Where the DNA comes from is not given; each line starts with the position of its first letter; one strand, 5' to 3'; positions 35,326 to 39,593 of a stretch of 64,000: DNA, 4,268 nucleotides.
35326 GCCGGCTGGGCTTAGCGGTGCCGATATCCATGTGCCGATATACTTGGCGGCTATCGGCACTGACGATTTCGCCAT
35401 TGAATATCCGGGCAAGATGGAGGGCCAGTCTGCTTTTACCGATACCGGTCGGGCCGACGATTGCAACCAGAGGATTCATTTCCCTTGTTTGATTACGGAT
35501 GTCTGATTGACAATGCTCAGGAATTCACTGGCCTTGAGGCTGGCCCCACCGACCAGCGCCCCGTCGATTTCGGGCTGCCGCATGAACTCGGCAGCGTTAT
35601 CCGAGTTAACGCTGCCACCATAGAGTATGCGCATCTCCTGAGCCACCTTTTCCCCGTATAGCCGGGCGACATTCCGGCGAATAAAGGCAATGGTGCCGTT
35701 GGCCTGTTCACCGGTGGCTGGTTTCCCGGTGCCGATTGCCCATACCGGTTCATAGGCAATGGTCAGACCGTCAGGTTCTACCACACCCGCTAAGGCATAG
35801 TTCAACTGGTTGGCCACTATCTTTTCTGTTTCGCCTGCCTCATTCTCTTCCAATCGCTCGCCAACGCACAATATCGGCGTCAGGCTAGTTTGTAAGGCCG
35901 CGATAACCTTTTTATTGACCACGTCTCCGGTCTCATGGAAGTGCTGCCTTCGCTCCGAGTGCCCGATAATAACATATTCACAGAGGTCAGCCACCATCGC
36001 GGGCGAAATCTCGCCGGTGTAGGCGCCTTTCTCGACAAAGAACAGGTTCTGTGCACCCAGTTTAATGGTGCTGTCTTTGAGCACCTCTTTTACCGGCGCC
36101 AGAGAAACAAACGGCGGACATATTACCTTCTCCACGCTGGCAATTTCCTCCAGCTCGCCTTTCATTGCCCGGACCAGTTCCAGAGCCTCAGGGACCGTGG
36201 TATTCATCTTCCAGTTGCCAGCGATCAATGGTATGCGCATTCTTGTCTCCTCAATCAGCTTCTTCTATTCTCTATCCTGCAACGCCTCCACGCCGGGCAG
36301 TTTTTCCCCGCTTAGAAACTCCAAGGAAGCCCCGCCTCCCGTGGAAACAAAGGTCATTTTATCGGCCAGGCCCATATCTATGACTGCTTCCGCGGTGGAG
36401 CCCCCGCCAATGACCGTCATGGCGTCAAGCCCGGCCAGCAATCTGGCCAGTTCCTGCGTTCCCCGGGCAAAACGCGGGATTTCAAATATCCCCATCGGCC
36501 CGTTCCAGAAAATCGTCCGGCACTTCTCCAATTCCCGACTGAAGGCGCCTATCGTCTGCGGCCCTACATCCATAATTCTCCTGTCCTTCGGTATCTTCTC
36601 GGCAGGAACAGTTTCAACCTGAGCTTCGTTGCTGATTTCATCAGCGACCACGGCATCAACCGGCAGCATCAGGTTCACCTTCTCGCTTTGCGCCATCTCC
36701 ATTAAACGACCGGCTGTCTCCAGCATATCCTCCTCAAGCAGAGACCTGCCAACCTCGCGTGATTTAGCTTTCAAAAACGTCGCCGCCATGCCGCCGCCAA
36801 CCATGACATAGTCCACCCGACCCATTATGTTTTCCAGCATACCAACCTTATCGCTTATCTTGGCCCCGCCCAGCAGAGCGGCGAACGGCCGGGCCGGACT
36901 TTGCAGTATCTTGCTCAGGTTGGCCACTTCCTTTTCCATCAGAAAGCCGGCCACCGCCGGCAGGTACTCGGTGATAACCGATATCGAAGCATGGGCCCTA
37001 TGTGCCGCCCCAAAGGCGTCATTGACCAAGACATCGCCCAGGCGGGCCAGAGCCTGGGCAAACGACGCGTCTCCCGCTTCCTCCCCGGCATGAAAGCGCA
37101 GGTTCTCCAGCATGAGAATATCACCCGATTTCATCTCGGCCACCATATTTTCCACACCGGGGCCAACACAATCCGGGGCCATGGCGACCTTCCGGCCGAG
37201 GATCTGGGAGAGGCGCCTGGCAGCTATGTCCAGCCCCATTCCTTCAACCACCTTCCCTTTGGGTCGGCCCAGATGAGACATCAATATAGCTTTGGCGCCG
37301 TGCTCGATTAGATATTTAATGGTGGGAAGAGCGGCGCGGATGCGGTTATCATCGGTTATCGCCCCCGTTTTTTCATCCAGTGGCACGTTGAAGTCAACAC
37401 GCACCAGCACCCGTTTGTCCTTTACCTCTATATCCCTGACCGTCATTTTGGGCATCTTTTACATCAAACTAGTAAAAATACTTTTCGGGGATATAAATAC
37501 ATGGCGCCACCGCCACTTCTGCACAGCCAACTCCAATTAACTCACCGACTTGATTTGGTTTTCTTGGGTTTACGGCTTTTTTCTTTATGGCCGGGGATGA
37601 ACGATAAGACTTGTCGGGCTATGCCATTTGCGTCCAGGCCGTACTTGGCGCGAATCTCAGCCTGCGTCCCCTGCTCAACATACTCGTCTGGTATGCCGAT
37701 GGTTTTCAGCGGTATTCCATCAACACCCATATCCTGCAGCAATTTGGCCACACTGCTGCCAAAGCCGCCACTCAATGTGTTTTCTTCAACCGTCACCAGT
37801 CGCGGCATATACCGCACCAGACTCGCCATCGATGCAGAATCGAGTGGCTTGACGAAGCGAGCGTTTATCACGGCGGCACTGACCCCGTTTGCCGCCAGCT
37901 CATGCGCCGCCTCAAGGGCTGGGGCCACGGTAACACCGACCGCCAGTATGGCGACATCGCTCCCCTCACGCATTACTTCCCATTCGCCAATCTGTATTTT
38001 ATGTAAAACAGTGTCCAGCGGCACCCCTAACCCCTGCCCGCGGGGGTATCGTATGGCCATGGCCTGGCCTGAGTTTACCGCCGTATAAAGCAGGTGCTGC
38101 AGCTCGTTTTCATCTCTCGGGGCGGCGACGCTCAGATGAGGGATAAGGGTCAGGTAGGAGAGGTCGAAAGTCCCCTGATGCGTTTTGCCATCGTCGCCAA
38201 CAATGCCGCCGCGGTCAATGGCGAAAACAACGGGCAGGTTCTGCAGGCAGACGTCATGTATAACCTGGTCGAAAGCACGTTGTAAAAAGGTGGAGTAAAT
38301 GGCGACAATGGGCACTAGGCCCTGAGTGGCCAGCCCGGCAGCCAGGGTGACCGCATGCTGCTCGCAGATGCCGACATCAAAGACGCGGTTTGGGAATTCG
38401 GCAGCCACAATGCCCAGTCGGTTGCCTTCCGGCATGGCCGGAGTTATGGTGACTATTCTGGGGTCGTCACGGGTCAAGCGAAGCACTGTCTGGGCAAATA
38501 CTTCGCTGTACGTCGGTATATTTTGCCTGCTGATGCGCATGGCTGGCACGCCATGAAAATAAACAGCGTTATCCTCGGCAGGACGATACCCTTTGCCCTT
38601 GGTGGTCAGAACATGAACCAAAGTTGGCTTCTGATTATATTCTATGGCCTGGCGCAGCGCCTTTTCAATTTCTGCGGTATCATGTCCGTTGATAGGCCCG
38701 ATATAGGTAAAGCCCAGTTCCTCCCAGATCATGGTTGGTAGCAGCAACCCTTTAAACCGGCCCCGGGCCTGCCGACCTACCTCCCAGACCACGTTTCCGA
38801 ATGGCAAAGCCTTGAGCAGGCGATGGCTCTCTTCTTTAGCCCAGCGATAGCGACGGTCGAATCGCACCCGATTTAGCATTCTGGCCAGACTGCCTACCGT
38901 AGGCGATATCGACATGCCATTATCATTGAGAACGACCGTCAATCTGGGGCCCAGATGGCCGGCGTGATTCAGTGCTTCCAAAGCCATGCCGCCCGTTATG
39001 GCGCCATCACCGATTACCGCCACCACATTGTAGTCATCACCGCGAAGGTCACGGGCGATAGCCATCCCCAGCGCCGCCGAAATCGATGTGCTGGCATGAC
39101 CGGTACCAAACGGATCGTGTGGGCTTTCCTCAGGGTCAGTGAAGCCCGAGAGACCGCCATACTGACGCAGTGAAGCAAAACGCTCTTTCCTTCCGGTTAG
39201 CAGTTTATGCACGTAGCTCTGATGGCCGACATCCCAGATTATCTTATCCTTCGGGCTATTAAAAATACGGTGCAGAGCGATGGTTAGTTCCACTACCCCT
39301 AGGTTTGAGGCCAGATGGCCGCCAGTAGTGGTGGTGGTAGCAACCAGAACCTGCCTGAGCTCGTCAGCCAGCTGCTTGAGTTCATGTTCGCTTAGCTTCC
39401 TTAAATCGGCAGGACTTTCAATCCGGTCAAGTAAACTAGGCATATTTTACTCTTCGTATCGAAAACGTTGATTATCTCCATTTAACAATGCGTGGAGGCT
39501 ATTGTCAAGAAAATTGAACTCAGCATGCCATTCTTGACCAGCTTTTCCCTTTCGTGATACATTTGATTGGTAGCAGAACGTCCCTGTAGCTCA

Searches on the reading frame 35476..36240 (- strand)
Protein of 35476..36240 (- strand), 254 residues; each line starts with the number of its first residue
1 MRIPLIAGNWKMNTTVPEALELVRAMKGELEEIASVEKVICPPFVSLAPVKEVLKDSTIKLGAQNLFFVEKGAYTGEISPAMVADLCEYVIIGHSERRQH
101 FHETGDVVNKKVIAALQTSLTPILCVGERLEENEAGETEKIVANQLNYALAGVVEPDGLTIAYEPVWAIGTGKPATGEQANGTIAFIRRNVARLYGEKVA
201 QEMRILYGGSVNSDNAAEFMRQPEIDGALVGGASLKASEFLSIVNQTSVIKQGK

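Call 93: search_protein_families(library=pfam, proteins=[window:35476-36240:-], max_evalue=0.000001)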
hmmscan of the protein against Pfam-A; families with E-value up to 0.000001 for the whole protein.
window:35476-36240:- (254 aa): 1 family
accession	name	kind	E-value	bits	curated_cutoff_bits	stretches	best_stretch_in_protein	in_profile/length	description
PF00121.24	TIM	-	3.4e-92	308.8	20.1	1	4-246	1-244/245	Triosephosphate isomerase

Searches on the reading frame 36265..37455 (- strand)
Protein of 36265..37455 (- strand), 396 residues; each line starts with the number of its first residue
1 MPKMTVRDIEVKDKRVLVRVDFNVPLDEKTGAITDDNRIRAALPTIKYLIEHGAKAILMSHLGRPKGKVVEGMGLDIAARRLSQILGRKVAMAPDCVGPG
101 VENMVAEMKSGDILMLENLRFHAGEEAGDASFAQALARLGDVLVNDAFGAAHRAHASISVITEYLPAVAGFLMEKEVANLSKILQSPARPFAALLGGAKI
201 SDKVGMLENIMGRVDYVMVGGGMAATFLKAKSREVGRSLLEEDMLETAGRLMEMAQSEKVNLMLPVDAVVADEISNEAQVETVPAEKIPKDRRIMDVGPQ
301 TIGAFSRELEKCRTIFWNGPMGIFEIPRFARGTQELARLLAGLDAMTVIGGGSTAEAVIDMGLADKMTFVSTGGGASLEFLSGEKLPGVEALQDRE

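Call 93: search_protein_families(library=pfam, proteins=[window:36265-37455:-], max_evalue=0.000001)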
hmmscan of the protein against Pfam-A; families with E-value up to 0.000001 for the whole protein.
window:36265-37455:- (396 aa): 1 family
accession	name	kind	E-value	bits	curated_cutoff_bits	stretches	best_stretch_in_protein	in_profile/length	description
PF00162.24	PGK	-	5.5e-154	513.2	27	1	6-384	1-379/379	Phosphoglycerate kinase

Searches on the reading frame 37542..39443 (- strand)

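Call 93: search_protein_families(library=pfam, proteins=[window:37542-39443:-], max_evalue=0.000001)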
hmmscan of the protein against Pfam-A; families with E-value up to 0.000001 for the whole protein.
window:37542-39443:- (633 aa): 5 families
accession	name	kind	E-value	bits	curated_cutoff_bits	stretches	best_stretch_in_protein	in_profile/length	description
PF13292.11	DXP_synthase_N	-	3.8e-118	394.2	21.2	1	5-280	1-274/274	1-deoxy-D-xylulose-5-phosphate synthase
PF02779.29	Transket_pyr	-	1.4e-46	158.7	27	1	311-469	4-170/174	Transketolase, pyrimidine binding domain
PF02780.25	Transketolase_C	-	6.2e-32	110.6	25.9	1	486-608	1-124/124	Transketolase, C-terminal domain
PF00456.26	Transketolase_N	-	1.4e-11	44.4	22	0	38-195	19-203/334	Transketolase, thiamine diphosphate binding domain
PF02775.26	TPP_enzyme_C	-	4.3e-07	30.3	21.9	0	108-177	21-84/151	Thiamine pyrophosphate enzyme, C-terminal TPP binding domain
